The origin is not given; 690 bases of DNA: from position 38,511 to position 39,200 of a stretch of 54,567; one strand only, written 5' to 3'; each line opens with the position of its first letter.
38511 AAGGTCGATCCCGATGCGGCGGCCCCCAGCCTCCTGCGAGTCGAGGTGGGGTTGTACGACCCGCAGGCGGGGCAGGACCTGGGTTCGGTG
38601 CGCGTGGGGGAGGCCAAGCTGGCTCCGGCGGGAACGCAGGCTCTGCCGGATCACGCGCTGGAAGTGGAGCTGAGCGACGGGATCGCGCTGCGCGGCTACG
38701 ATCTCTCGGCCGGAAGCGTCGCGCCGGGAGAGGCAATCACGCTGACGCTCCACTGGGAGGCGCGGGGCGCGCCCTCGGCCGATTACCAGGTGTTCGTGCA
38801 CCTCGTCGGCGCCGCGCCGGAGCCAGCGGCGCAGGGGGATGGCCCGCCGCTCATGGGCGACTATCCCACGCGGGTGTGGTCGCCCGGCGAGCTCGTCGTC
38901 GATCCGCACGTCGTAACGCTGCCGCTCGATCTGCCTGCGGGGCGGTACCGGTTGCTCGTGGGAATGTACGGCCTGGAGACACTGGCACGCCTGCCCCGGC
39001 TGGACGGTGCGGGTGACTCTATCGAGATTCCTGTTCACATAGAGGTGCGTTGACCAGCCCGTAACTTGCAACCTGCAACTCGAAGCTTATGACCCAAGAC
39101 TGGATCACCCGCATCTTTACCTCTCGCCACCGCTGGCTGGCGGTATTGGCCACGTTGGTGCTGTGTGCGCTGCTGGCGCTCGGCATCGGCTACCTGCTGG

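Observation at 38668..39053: One shared module of about 125 aa occurs 23 times on four different membrane scaffolds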

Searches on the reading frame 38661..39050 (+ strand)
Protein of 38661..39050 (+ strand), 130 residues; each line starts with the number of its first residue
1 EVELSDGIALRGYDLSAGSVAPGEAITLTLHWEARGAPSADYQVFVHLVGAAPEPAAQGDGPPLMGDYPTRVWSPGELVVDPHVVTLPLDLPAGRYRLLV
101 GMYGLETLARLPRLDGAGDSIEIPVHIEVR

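Call 9: search_solved_structures(query=A1, max_evalue=10, show_alignments=2)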
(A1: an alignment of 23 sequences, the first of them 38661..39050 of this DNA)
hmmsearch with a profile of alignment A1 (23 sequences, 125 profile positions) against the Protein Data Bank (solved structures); distinct sequences matched with E-value up to 10: 6.
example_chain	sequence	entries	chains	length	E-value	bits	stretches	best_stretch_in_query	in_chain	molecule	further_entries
4kkp_A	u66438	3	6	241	0.3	14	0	76-115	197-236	RbmA protein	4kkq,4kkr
4be5_A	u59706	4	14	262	0.38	13.7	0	76-115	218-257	RBMA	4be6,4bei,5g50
1qcf_A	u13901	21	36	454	0.4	13.6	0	52-116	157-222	Tyrosine-protein kinase HCK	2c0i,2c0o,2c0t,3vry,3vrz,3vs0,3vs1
1ad5_A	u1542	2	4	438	0.45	13.4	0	52-116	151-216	HAEMATOPOETIC CELL KINASE HCK | HEMATOPOETIC CELL KINASE HCK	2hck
9byj_A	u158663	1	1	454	0.47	13.4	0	52-116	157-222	Tyrosine-protein kinase HCK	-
1zlg_A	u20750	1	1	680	1.1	12.2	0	80-107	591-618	Anosmin 1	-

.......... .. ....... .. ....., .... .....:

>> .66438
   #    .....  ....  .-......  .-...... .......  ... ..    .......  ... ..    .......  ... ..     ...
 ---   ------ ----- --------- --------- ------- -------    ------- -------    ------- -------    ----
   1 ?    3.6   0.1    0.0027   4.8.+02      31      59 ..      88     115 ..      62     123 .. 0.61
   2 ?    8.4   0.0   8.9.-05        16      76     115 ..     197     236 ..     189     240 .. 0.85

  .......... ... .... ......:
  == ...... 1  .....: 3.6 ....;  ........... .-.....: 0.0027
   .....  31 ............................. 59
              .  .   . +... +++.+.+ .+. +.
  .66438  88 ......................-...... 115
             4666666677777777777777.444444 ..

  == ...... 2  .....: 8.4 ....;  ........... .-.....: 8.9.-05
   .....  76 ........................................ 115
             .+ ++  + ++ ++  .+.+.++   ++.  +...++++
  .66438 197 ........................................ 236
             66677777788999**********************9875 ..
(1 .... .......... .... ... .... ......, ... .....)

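Call 10: search_protein_families(library=pfam, alignment_id=A1, max_evalue=10)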
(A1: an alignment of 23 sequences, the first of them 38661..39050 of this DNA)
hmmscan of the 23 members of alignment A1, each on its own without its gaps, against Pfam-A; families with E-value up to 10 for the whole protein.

A. member 1, window:38661-39050:+ (130 aa): 1 family
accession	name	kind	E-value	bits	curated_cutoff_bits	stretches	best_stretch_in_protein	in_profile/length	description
PF16116.10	DUF4832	-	0.26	11.5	29.2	1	20-102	118-197/216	Domain of unknown function (DUF4832)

B. families by the number of members that match (of 23 scanned): 10 families
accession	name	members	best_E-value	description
PF14524.12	Wzt_C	1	0.0041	Wzt C-terminal domain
PF15418.12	DUF4625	1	0.0052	Domain of unknown function (DUF4625)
PF00681.25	Plectin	1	0.031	Plectin repeat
PF10633.15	NPCBM_assoc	1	0.051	NPCBM-associated, NEW3 domain of alpha-galactosidase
PF24318.1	DUF7490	1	0.067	Domain of unknown function (DUF7490)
PF19077.6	Big_13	1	0.077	Bacterial Ig-like domain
PF12690.13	BsuPI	1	0.13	Intracellular proteinase inhibitor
PF14231.11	GXWXG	1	0.17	GXWXG protein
PF24893.1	DUF7743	1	0.23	Domain of unknown function (DUF7743)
PF16116.10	DUF4832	1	0.26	Domain of unknown function (DUF4832)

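Call 11: find_homologous_proteins(query=A1, max_evalue=0.00001)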
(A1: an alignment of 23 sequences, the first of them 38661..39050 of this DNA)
Query A1 (23 sequences) (130 aa, profile of the alignment): 37 proteins with E <= 0.00001 among 4301 candidates.
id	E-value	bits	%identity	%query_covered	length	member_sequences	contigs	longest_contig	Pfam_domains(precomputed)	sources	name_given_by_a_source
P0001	8.0e-50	186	37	83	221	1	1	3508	-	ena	-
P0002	1.0e-49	185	47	91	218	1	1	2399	-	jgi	jgi:hypothetical protein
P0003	4.1e-48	180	68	99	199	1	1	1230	-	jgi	jgi:hypothetical protein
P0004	6.7e-48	179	41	86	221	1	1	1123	-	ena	-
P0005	1.5e-47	178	64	99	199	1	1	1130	-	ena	-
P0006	7.0e-46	173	60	99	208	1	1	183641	-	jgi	jgi:hypothetical protein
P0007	9.2e-43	163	44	90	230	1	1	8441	-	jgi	-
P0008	5.2e-39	151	59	98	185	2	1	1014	-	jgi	jgi:hypothetical protein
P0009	2.6e-37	145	67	99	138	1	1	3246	-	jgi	-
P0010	4.4e-37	144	62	100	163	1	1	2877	-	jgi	jgi:hypothetical protein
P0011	2.0e-36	142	47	93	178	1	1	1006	-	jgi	jgi:hypothetical protein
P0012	5.1e-36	141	67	99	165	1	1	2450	-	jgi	jgi:hypothetical protein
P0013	1.3e-35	140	73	93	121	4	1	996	-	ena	-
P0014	2.1e-35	139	63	99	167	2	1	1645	-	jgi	jgi:hypothetical protein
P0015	4.2e-35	138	68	97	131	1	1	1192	-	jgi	jgi:hypothetical protein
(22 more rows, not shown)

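Call 14: predict_structure(alignment_id=A1)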
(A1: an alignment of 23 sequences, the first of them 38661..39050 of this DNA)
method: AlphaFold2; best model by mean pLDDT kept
length: 130 residues; sequences in the alignment: 23
mean_pLDDT: 94.2   pTM: 0.85
mean pLDDT of the five models: 94.2, 93.7, 93.7, 93.6, 92.7
residues with pLDDT >= 90: 114; 70-90: 16; 50-70: 0; < 50: 0
segments of 3 or more residues with pLDDT < 50: none
pLDDT, mean of each block of 10 residues (from residue 1): 92 95 97 97 96 95 96 98 97 96 95 83 87
secondary structure, 60 per line:
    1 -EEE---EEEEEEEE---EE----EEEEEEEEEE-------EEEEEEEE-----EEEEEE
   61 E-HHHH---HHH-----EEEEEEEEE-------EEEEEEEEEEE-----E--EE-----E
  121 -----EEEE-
elements in order: E2-4 E8-15 E25-34 E42-49 E55-61 H63-66 E78-86 E94-104 E126-129

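Call 16: fold_search(model_id=the predicted structure, library=pdb)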
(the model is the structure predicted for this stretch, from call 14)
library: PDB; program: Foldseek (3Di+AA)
matches with E <= 10: 1944; with E <= 0.001: 38
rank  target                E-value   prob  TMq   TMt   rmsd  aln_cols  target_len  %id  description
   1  8dl0_A                1.1e-04  1.00  0.62  0.24   5.1       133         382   14  CryoEM structure of the nucleotide-free and open channel A.aeolicus WzmWzt transporter (released 2022-09-21)
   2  8dl0_C                1.4e-04  1.00  0.61  0.24   5.4       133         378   14  CryoEM structure of the nucleotide-free and open channel A.aeolicus WzmWzt transporter (released 2022-09-21)
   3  8xgl_B                1.5e-04  1.00  0.52  0.54   6.1       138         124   18  Structure of the Magnaporthe oryzae effector NIS1 (released 2024-09-18)
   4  8dky_A                2.5e-04  1.00  0.66  0.60   4.0       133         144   14  Crystal structure of the Aquifex aeolicus Wzt Carbohydrate Binding Domain bound to 3-O-methyl-D-mannose (released 2022-09-21)
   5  8xgl_A                2.5e-04  1.00  0.50  0.54   6.2       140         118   16  Structure of the Magnaporthe oryzae effector NIS1 (released 2024-09-18)
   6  1nep                  2.7e-04  1.00  0.61  0.61   5.6       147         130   11  Crystal Structure Analysis of the Bovine NPC2 (Niemann-Pick C2) Protein (released 2003-01-28)
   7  4kkp_A                3.0e-04  1.00  0.55  0.34   4.4       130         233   13  Crystal structure of Vibrio cholerae RbmA (crystal form 2) (released 2013-05-22)
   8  5g50_B                3.7e-04  1.00  0.55  0.35   4.4       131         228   12  Vibrio cholerae scaffolding protein RbmA in complex with magnesium. (released 2017-11-29)
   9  5cl2_A                3.9e-04  1.00  0.43  0.25   9.2       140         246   19  Crystal structure of Spo0M, sporulation control protein, from Bacillus subtilis. (released 2015-12-16)
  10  5kwy_D                4.6e-04  1.00  0.59  0.58   5.7       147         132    8  Structure of human NPC1 middle lumenal domain bound to NPC2 (released 2016-08-24)
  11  7k2t_A                4.8e-04  1.00  0.59  0.23   4.2       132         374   13  Mg2+/ATP-bound structure of the full-length WzmWzt O antigen ABC transporter in lipid nanodiscs (released 2021-01-13)
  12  4kkp_B                4.8e-04  1.00  0.56  0.34   4.2       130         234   13  Crystal structure of Vibrio cholerae RbmA (crystal form 2) (released 2013-05-22)
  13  5hnp_A                4.8e-04  1.00  0.64  0.54   3.9       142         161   13  The structure of the kdo-capped saccharide binding subunit of the O-12 specific ABC transporter, Wzt (released 2016-03-09)
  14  6r4m_B                4.8e-04  1.00  0.53  0.49   4.6       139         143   11  Crystal structure of S. cerevisia Niemann-Pick type C protein NPC2 (released 2019-09-25)
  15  8xrx_E                5.1e-04  1.00  0.55  0.14   5.1       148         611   13  The crystal structure of a GH3 enzyme CcBgl3B with glucose and gentiobiose (released 2024-04-10)
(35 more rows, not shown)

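Call 21: search_protein_representatives(alignment_id=A1)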
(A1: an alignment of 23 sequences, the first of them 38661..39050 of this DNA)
Query: 23 sequences, 125 profile positions. Proteins with E-value up to 0.001 (for the whole library): 31453; up to 1e-10: 22136; up to 1e-30: 6900. The best 150 are listed.
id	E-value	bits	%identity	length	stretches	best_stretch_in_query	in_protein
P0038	4.8e-102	352.6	-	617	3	2-115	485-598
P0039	1.8e-100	347.5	-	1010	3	2-123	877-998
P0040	1.1e-99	345.0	-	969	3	2-123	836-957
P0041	3.8e-99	343.3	-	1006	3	2-123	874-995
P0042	9.9e-99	341.9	-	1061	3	2-122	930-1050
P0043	1.1e-98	341.7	-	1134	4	4-118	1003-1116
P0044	5.0e-97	336.4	-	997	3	2-119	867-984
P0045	1.9e-96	334.5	-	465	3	4-123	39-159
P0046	2.6e-96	334.1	-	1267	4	3-123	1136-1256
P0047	3.7e-95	330.4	-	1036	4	2-123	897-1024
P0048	3.9e-95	330.3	-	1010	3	2-122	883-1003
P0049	1.1e-94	328.9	-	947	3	3-124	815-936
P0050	2.1e-94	327.9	-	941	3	2-119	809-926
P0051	3.2e-94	327.3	-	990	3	2-120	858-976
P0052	9.9e-94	325.8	-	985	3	2-123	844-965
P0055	5.1e-93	323.4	-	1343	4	3-123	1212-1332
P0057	2.3e-92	321.4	-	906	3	4-123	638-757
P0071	1.5e-88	309.0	-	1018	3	4-120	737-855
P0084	3.2e-86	301.5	-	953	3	4-118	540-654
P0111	2.0e-83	292.5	-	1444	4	3-122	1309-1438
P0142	5.1e-81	284.7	-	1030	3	2-120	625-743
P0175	3.5e-79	278.8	-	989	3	2-123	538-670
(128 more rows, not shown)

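Call 26: search_protein_families(library=pfam, proteins=[P0039, P0043, P0046, P0055, P0111, P0057, P0071, P0084], max_evalue=0.001)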
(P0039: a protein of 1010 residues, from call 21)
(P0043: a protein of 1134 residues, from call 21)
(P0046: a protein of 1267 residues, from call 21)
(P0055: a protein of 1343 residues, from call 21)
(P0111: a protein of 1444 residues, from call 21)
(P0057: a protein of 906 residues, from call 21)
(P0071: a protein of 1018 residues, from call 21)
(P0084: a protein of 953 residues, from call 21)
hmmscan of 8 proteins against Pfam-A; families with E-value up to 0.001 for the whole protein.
P0039 (1010 aa): 2 families
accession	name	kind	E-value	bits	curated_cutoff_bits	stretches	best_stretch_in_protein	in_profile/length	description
PF02366.24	PMT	-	5.6e-09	36.4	22.7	1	114-231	83-205/245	Dolichyl-phosphate-mannose-protein mannosyltransferase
PF13231.12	PMT_2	-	3.8e-08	34.2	26.1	1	116-250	24-154/160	Dolichyl-phosphate-mannose-protein mannosyltransferase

P0043 (1134 aa): 0 families

P0046 (1267 aa): 2 families
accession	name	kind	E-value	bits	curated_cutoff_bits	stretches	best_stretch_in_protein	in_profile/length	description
PF10131.15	PTPS_related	-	9.9e-08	31.3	26.4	1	93-274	1-169/621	6-pyruvoyl-tetrahydropterin synthase related domain; membrane protein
PF13231.12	PMT_2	-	9.5e-07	29.6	26.1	1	99-229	5-132/160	Dolichyl-phosphate-mannose-protein mannosyltransferase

P0055 (1343 aa): 2 families
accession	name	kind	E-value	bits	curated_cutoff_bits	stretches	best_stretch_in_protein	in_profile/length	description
PF10131.15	PTPS_related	-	7.1e-12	45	26.4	1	76-395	1-304/621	6-pyruvoyl-tetrahydropterin synthase related domain; membrane protein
PF10633.15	NPCBM_assoc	-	0.00063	20.3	24.4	0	728-754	47-73/78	NPCBM-associated, NEW3 domain of alpha-galactosidase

P0111 (1444 aa): 2 families
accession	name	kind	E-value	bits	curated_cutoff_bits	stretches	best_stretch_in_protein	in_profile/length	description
PF10131.15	PTPS_related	-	0.00027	20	26.4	1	113-249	1-137/621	6-pyruvoyl-tetrahydropterin synthase related domain; membrane protein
PF09586.16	YfhO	-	0.00091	18.1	28.5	0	881-924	787-829/835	Bacterial membrane protein YfhO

P0057 (906 aa): 0 families

P0071 (1018 aa): 2 families
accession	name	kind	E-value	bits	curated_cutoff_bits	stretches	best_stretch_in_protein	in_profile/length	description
PF11028.14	TMEM260-like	-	5.7e-27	95.1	24.2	1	50-216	1-171/179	Protein O-mannosyl-transferase TMEM260-like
PF13231.12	PMT_2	-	0.00011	22.9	26.1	1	65-160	2-92/160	Dolichyl-phosphate-mannose-protein mannosyltransferase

P0084 (953 aa): 3 families
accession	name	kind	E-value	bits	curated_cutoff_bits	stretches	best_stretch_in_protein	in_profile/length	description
PF13231.12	PMT_2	-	1.7e-13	51.6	26.1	1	95-246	23-159/160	Dolichyl-phosphate-mannose-protein mannosyltransferase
PF02366.24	PMT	-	3.8e-08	33.6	22.7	1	95-246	84-232/245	Dolichyl-phosphate-mannose-protein mannosyltransferase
PF02516.20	STT3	-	0.00082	19.4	24.5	1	97-218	100-213/405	Oligosaccharyl transferase STT3, N-terminal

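Call 44: fold_search(model_id=the predicted structure, library=viral)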
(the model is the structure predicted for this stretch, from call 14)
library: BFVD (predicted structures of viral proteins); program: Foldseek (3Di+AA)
matches with E <= 10: 1066; with E <= 0.001: 3
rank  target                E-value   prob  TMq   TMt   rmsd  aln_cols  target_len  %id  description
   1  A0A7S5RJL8            6.5e-04  1.00  0.57  0.41   3.9       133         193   13  (no name in the UniProt tables at hand)
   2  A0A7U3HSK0            8.5e-04  1.00  0.61  0.48   4.7       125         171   14  (no name in the UniProt tables at hand)
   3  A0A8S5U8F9            1.0e-03  1.00  0.44  0.17  10.5       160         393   12  Clumping factor [Siphoviridae sp. ct9j27]
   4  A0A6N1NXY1            1.2e-03  1.00  0.54  0.08   6.5       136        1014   12  DUF11 domain-containing protein [Tupanvirus soda lake]
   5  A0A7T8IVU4            3.3e-03  1.00  0.60  0.54   3.4       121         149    8  (no name in the UniProt tables at hand)
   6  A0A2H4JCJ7            4.3e-03  1.00  0.49  0.47   6.5       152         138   10  Uncharacterized protein [uncultured Caudovirales phage]
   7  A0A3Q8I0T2            5.0e-03  1.00  0.62  0.33   3.4       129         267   14  (no name in the UniProt tables at hand)
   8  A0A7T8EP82            5.3e-03  1.00  0.42  0.48   7.6       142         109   12  (no name in the UniProt tables at hand)
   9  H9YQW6                6.2e-03  0.99  0.38  0.42   6.8       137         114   14  (no name in the UniProt tables at hand)
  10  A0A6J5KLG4            6.5e-03  1.00  0.52  0.31   4.2       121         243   16  Uncharacterized protein [uncultured Caudovirales phage]
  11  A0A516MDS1            7.3e-03  1.00  0.52  0.47   5.5       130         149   12  (no name in the UniProt tables at hand)
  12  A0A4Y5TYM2            7.3e-03  0.99  0.47  0.24   7.6       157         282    7  (no name in the UniProt tables at hand)
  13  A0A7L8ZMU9            7.3e-03  0.97  0.39  0.08  11.6       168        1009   10  Uncharacterized protein [Erwinia phage pEa_SNUABM_47]
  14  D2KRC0                1.0e-02  1.00  0.46  0.12   5.4       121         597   12  (no name in the UniProt tables at hand)
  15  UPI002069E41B         1.0e-02  1.00  0.49  0.57   5.2       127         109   12  (no name look-up for this kind of identifier)
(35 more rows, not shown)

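Call 52: list_cluster_members(proteins=[P0039, P0043, P0046, P0055, P0111, P0071, P0084, P0057, P0142, P0175])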
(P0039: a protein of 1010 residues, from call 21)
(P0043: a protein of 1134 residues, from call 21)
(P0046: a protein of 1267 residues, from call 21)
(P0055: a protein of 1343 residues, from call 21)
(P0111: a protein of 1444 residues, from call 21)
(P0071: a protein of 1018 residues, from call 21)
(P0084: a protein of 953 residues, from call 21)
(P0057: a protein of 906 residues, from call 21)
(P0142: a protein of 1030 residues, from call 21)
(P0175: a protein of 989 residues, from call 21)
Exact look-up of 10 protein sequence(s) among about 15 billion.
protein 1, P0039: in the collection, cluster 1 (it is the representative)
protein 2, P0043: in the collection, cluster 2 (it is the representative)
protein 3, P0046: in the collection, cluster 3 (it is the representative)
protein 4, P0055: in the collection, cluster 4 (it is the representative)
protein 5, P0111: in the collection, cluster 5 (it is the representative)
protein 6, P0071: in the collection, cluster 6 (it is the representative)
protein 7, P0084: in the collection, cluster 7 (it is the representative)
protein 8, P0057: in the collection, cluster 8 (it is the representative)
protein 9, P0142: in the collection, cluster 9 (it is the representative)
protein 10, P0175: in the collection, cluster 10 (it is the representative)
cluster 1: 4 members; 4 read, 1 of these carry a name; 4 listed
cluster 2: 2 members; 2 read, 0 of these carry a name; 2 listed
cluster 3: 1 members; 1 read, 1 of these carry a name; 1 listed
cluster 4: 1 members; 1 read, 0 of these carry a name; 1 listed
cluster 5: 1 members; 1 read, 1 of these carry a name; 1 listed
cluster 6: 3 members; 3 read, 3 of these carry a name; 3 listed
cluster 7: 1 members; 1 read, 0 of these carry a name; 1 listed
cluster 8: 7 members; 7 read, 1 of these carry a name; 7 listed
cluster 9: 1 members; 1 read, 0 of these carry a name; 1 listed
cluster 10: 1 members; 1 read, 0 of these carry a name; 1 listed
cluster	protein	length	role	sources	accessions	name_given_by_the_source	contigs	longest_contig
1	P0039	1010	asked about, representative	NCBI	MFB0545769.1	MAG: ArnT family glycosyltransferase [Anaerolineae bacterium]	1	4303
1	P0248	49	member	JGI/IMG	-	-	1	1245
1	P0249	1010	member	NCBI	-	-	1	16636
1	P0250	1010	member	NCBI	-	-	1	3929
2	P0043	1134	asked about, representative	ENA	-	-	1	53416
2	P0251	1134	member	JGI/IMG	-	-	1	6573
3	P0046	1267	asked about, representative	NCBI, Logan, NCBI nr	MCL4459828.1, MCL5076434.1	MAG: glycosyltransferase family 39 protein [Chloroflexi bacterium] | glycosyltransferase family 39 protein [Chloroflexota bacterium]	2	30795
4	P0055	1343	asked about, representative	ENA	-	-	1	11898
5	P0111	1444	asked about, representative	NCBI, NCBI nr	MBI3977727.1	MAG: hypothetical protein HY331_06035 [Chloroflexi bacterium] | hypothetical protein [Chloroflexota bacterium]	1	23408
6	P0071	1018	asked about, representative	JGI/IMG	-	hypothetical protein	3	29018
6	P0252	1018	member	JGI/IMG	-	hypothetical protein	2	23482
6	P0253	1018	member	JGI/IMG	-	hypothetical protein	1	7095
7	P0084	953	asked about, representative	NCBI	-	-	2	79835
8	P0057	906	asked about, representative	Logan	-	-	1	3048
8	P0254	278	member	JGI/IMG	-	Gpi18-like mannosyltransferase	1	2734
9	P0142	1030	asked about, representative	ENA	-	-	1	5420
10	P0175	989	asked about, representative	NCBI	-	-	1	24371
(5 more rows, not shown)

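Call 57: search_solved_structures(query=A6, max_evalue=10, show_alignments=1)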
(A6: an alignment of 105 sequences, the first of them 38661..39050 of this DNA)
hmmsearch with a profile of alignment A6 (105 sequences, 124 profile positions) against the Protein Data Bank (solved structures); distinct sequences matched with E-value up to 10: 11.
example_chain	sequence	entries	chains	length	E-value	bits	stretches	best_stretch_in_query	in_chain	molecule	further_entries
4jhz_A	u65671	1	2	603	0.11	15.4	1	40-102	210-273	Beta-glucuronidase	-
6lej_B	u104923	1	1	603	0.11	15.4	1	40-102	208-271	Beta-D-glucuronidase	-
6leg_A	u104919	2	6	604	0.11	15.4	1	40-102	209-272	Beta-D-glucuronidase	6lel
3k46_A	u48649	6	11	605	0.11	15.4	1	40-102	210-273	Beta-glucuronidase | Beta-D-glucuronidase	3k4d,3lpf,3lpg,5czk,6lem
6lej_A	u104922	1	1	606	0.11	15.4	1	40-102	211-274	Beta-D-glucuronidase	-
3k4a_A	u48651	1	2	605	0.11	15.4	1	40-102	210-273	Beta-glucuronidase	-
7pr6_AAA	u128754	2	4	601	0.11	15.4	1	40-102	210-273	Beta-glucuronidase | Beta-D-glucuronidase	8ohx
6lem_B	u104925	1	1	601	0.11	15.4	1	40-102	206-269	Beta-D-glucuronidase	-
4kkp_A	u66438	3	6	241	0.4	13.6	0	16-56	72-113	RbmA protein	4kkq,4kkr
4be5_A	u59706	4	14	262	0.52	13.2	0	16-56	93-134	RBMA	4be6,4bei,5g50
6h8s_A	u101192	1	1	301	1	12.3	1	67-110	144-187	Tyrosine-protein phosphatase non-receptor type 5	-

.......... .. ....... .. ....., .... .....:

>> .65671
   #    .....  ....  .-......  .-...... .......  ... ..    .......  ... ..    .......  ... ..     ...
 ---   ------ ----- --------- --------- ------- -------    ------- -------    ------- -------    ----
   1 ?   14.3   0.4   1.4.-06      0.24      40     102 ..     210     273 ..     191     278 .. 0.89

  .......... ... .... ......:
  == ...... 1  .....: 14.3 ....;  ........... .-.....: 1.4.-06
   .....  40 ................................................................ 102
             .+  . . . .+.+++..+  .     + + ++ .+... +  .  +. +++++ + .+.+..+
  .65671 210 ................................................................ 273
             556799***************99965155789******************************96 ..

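Call 81: search_dna_similar(query=window:38661-39050:+, collection=plasmids, mode=protein, max_evalue=0.001, max_rows=25)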
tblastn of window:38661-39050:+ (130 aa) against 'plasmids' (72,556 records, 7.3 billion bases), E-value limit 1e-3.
Records with a match: 35; places in all: 35; records where one place covers at least 80% of the query: 0.
Best place of each record, by identity: <60% 35.
By first word of the organism name: Pseudomonas 35.
By predicted mobility (MOB-suite, as given by PLSDB): non-mobilizable 31; conjugative 4.
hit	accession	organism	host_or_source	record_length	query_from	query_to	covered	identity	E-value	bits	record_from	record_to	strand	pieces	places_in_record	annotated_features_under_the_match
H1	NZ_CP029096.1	Pseudomonas aeruginosa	-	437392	20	97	60%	37.2%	4e-4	46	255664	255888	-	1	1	none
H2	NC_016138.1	Pseudomonas aeruginosa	-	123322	20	97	60%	37.2%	4e-4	45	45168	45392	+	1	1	site-specific integrase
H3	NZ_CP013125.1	Pseudomonas mendocina S5.2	rhizosphere soil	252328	20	97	60%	37.2%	4e-4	45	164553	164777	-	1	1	site-specific integrase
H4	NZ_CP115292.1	Pseudomonas aeruginosa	Homo sapiens,culture samples from human ...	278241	20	97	60%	37.2%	4e-4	45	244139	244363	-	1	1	site-specific integrase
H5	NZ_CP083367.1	Pseudomonas aeruginosa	Homo sapiens,sputum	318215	20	97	60%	37.2%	4e-4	45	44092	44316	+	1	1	site-specific integrase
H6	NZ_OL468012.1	Pseudomonas aeruginosa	-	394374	20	97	60%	37.2%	4e-4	45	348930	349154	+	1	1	site-specific integrase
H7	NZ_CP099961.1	Pseudomonas aeruginosa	Homo sapiens,sputum,sputum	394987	20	97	60%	37.2%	4e-4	45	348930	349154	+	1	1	site-specific integrase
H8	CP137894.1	Pseudomonas aeruginosa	Homo sapiens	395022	20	97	60%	37.2%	4e-4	45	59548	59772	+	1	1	site-specific integrase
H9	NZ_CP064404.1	Pseudomonas aeruginosa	Homo sapiens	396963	20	97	60%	37.2%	4e-4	45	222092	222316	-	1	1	site-specific integrase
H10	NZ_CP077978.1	Pseudomonas aeruginosa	Homo sapiens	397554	20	97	60%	37.2%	4e-4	45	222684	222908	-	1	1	site-specific integrase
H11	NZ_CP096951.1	Pseudomonas aeruginosa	Homo sapiens,secreta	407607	20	97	60%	37.2%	4e-4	45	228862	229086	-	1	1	site-specific integrase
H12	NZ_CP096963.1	Pseudomonas aeruginosa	Homo sapiens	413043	20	97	60%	37.2%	4e-4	45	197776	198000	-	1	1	site-specific integrase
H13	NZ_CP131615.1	Pseudomonas aeruginosa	Homo sapiens,sputum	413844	20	97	60%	37.2%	4e-4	45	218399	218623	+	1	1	site-specific integrase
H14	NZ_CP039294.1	Pseudomonas aeruginosa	Homo sapiens,blood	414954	20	97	60%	37.2%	4e-4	45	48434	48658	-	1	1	site-specific integrase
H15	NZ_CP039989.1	Pseudomonas aeruginosa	Homo sapiens,bacterial ...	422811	20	97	60%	37.2%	4e-4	45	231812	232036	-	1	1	site-specific integrase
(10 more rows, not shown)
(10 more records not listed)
